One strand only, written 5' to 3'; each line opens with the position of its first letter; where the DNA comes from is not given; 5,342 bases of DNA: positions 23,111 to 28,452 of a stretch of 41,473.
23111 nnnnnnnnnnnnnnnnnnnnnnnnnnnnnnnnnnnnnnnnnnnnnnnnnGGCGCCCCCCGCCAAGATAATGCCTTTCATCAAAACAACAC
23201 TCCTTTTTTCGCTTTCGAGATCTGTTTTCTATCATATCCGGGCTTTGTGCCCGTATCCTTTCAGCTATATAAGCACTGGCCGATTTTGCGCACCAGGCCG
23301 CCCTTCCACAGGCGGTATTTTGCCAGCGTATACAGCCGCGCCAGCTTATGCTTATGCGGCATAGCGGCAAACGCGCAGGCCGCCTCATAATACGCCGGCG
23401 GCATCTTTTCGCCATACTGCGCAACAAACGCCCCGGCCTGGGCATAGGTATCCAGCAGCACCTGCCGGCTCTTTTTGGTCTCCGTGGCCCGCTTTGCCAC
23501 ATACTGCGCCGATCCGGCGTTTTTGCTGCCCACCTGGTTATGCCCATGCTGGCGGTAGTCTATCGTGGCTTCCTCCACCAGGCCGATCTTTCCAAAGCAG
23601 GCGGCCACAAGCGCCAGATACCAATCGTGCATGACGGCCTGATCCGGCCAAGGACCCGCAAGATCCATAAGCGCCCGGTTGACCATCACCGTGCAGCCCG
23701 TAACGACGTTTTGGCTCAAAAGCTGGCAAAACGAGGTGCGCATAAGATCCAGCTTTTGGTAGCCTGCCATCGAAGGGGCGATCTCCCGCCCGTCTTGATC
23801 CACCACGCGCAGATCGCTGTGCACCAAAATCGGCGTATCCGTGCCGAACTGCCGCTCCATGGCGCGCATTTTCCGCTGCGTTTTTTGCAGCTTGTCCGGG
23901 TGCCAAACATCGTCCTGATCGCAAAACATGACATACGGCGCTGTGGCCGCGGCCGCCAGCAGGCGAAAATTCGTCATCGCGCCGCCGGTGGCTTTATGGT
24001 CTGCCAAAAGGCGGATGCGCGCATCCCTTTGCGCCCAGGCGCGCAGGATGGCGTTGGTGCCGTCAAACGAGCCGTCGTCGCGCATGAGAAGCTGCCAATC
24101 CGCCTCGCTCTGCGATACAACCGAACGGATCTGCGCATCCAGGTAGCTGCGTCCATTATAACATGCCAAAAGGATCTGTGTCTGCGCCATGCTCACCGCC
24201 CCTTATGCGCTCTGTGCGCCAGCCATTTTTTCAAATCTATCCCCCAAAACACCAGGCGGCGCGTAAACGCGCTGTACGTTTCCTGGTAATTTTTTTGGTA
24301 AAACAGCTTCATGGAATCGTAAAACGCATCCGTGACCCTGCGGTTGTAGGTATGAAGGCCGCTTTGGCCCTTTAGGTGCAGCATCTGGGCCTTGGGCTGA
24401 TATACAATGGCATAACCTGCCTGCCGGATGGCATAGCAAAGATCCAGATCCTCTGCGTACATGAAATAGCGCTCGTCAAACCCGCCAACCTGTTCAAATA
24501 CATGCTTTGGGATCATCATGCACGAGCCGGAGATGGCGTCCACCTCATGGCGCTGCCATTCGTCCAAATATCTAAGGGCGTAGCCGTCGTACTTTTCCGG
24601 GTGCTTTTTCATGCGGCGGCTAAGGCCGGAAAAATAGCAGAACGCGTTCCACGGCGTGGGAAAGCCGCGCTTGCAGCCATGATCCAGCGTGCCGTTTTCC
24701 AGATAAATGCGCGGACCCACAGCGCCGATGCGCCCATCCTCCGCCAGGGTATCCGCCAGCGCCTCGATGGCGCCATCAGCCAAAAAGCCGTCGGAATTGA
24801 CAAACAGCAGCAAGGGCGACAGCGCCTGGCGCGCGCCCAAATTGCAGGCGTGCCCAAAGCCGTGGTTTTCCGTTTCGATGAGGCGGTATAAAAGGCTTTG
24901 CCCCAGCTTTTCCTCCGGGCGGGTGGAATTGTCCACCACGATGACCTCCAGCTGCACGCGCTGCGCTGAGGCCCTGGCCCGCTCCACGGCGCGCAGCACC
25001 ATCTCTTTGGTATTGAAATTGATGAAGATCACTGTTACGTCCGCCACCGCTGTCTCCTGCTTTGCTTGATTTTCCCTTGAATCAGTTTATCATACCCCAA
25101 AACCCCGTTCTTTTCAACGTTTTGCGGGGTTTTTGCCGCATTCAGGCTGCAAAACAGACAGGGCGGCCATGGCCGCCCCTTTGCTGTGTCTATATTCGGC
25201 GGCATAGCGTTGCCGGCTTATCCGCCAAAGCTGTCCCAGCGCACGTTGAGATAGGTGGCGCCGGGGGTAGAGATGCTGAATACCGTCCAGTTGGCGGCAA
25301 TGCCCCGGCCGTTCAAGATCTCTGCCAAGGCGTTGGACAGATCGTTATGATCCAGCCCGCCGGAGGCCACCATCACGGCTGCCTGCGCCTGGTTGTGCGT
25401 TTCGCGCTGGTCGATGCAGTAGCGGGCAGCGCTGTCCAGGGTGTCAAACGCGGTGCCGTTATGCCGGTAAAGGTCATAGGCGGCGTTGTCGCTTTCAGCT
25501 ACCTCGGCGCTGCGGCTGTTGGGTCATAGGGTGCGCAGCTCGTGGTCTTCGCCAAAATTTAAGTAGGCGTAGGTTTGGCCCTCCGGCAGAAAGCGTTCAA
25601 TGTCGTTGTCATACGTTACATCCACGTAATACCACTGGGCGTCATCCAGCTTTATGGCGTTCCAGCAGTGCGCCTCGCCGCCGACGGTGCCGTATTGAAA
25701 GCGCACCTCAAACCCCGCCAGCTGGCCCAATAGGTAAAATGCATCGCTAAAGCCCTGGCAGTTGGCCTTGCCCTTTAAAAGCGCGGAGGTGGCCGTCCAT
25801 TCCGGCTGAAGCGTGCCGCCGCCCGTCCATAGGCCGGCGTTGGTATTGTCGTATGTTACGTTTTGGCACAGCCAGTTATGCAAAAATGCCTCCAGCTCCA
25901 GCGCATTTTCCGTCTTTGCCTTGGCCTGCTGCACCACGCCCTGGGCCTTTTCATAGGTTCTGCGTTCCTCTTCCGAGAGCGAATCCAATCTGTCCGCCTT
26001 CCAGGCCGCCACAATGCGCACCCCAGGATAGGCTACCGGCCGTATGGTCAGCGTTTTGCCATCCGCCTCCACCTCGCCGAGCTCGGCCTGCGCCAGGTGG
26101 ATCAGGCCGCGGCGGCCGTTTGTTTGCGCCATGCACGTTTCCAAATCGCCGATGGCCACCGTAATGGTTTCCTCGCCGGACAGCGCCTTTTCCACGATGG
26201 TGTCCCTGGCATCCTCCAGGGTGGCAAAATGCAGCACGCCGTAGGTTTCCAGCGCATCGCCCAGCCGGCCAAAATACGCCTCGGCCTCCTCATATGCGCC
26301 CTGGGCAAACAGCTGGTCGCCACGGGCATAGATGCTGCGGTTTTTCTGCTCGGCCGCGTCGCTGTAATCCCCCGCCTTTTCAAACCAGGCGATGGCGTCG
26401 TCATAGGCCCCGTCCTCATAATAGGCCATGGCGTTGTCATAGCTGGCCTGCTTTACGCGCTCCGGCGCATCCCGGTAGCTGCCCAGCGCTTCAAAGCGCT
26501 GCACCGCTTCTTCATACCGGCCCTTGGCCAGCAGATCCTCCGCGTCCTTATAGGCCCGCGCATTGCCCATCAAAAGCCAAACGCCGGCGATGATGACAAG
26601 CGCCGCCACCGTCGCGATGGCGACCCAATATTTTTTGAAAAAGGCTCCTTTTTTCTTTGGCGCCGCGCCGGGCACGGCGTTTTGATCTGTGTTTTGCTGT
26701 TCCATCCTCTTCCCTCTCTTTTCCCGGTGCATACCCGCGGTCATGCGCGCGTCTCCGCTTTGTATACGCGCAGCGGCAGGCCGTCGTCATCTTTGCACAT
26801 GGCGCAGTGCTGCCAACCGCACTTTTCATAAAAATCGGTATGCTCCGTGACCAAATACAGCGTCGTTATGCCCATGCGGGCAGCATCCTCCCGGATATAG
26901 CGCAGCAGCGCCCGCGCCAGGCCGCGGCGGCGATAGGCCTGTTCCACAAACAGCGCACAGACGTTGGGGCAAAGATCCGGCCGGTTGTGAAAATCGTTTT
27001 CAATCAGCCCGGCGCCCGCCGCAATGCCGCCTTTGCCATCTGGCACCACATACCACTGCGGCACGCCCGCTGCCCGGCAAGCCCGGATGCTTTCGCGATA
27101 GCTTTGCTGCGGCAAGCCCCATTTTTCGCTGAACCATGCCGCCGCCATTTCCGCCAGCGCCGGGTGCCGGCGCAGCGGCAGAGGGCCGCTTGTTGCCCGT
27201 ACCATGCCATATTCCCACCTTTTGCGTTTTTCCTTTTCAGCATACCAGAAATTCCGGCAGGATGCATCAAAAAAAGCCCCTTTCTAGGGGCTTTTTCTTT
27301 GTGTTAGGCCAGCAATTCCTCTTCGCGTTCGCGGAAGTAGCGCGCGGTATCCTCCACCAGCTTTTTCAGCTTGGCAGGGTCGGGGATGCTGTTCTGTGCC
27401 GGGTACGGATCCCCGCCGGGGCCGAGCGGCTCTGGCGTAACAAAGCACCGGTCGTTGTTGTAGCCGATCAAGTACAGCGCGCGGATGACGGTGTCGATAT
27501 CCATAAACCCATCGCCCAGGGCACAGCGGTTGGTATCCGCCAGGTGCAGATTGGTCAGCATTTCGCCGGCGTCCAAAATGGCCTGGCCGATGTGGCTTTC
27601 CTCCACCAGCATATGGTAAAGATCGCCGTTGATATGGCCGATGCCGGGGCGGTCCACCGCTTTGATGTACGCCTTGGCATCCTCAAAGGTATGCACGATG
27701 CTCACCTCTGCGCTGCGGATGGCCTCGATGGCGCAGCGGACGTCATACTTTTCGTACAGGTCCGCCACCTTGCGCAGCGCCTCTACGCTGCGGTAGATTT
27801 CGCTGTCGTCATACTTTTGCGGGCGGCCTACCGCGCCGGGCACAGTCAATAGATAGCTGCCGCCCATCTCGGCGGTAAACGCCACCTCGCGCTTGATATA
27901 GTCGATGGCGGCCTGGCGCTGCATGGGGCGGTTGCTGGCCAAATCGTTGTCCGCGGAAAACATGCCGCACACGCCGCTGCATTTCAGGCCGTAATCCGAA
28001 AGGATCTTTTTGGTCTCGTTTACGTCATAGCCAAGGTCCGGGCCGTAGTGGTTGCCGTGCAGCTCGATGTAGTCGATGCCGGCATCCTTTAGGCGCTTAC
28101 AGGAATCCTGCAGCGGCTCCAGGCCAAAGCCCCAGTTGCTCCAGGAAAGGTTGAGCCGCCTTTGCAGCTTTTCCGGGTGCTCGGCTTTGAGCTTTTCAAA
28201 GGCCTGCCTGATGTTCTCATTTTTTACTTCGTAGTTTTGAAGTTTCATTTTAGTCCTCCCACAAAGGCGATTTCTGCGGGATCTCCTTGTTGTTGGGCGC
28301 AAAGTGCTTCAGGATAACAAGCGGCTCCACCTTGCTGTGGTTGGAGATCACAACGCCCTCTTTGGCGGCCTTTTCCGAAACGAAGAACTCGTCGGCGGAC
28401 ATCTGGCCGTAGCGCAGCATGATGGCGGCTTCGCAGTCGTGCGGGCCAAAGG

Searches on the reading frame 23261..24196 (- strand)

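Call 22: search_protein_families(library=pfam, proteins=[window:23261-24196:-], max_evalue=0.00001)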
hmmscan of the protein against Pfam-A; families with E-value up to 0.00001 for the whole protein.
window:23261-24196:- (311 aa): 3 families
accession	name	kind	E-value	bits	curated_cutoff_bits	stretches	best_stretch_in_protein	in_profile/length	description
PF00535.33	Glycos_transf_2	-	1.1e-19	71.4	23.3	1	8-112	2-105/168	Glycosyl transferase family 2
PF10111.15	Glyco_tranf_2_2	-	2.7e-06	27.5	27.3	1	11-115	7-113/276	Glycosyltransferase like family 2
PF13641.12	Glyco_tranf_2_3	-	5.4e-06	27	27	1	7-185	4-179/230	Glycosyltransferase like family 2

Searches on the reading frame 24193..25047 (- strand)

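Call 23: search_protein_families(library=pfam, proteins=[window:24193-25047:-], max_evalue=0.00001)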
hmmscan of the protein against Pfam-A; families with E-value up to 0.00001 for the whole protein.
window:24193-25047:- (284 aa): 5 families
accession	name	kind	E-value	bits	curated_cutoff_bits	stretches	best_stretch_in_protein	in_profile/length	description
PF00535.33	Glycos_transf_2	-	1.5e-13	51.5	23.3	1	5-141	1-141/168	Glycosyl transferase family 2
PF13641.12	Glyco_tranf_2_3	-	1.7e-12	48.3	27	1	4-231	3-217/230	Glycosyltransferase like family 2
PF10111.15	Glyco_tranf_2_2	-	1.4e-07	31.7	27.3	0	173-223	164-214/276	Glycosyltransferase like family 2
PF13632.12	Glyco_trans_2_3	-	1.3e-06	28.8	27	1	167-247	67-134/198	Glycosyl transferase family group 2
PF13506.12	Glyco_transf_21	-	1.3e-06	28.5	21.7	0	165-220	95-150/174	Glycosyl transferase family 21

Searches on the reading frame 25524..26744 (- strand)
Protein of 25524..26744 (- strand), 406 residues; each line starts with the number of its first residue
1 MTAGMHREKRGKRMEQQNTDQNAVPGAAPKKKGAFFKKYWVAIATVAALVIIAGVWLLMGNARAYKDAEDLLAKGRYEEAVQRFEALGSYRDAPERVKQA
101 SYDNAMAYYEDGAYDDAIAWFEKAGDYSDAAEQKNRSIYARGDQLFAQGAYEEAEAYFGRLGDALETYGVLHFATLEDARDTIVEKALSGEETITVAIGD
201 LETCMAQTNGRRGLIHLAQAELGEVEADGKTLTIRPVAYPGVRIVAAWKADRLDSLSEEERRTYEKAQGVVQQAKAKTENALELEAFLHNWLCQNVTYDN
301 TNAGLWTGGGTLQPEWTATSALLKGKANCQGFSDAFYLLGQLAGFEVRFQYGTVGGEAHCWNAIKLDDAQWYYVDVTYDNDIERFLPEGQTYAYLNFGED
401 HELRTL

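Call 23: search_protein_families(library=pfam, proteins=[window:25524-26744:-], max_evalue=0.00001)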
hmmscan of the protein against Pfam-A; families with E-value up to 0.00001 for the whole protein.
window:25524-26744:- (406 aa): 3 families
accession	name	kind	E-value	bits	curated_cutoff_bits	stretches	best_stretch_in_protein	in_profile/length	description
PF01841.26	Transglut_core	-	5.5e-13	49.6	23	1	272-375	5-107/108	Transglutaminase-like superfamily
PF13525.12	YfiO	-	2e-06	28.2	25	1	62-148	6-92/203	Outer membrane lipoprotein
PF13432.12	TPR_16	-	4.3e-06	27.5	32.7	0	68-128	4-62/65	Tetratricopeptide repeat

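Call 83: search_protein_families(library=ncbifam, proteins=[window:25524-26744:-], max_evalue=0.001)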
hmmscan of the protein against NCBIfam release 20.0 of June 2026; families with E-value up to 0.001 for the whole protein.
window:25524-26744:- (406 aa): 5 families
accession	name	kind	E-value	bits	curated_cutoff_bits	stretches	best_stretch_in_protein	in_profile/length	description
NF045980.1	MAG6410_fam_LP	equivalog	4.3e-15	55.1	450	1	255-394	142-277/622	MAG6410 family transglutaminase-related lipoprotein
TIGR03302.1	OM_YfiO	subfamily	5.9e-09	35.8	81.4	1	63-120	35-92/239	outer membrane protein assembly factor BamD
NF052312.1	T9SS_PorW_SprE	equivalog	2.8e-05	23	250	1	72-180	152-261/716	type IX secretion system periplasmic lipoprotein PorW/SprE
NF052230.1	T9SS_PorE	exception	0.00015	20.2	600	1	55-180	12-135/648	PorE family type IX secretion system protein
NF053607.1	CHU_0125_OmpA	equivalog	0.00027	19.6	620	1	49-160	7-112/639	CHU_0125 family OmpA-like outer membrane integrity protein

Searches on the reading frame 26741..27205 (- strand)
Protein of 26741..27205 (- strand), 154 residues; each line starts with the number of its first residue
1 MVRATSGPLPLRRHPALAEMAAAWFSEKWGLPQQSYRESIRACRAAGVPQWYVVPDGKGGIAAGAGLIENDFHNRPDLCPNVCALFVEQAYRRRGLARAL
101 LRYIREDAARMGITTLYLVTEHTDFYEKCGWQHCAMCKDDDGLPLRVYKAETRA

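Call 23: search_protein_families(library=pfam, proteins=[window:26741-27205:-], max_evalue=0.00001)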
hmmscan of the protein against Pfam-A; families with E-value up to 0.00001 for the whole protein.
window:26741-27205:- (154 aa): 4 families
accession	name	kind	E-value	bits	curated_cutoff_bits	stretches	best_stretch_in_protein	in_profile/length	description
PF13508.13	Acetyltransf_7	-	2.8e-11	44.1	27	1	51-132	5-83/84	Acetyltransferase (GNAT) domain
PF00583.31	Acetyltransf_1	-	3.1e-11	44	20.7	1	23-131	10-116/116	Acetyltransferase (GNAT) family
PF13673.13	Acetyltransf_10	-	1.1e-07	32.4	23.6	1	76-144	52-120/128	Acetyltransferase (GNAT) domain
PF13527.13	Acetyltransf_9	-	1.3e-06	28.9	25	1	74-133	67-126/127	Acetyltransferase (GNAT) domain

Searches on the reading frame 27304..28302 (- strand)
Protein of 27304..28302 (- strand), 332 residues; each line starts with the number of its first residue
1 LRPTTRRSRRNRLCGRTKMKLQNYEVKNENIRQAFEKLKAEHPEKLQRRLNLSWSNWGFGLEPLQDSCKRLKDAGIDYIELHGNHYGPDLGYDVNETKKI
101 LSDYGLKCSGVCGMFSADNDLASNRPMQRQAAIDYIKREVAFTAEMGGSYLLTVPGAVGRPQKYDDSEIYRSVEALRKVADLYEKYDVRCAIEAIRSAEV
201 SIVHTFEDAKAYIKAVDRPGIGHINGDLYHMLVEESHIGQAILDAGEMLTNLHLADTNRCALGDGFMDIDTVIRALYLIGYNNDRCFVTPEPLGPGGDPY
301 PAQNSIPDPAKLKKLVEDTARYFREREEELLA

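Call 23: search_protein_families(library=pfam, proteins=[window:27304-28302:-], max_evalue=0.00001)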
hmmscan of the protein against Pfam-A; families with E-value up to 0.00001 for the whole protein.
window:27304-28302:- (332 aa): 1 family
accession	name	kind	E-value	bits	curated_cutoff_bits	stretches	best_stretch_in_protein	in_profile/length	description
PF01261.30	AP_endonuc_2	-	4.1e-33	115.6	31.1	1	69-283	2-223/249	Xylose isomerase-like TIM barrel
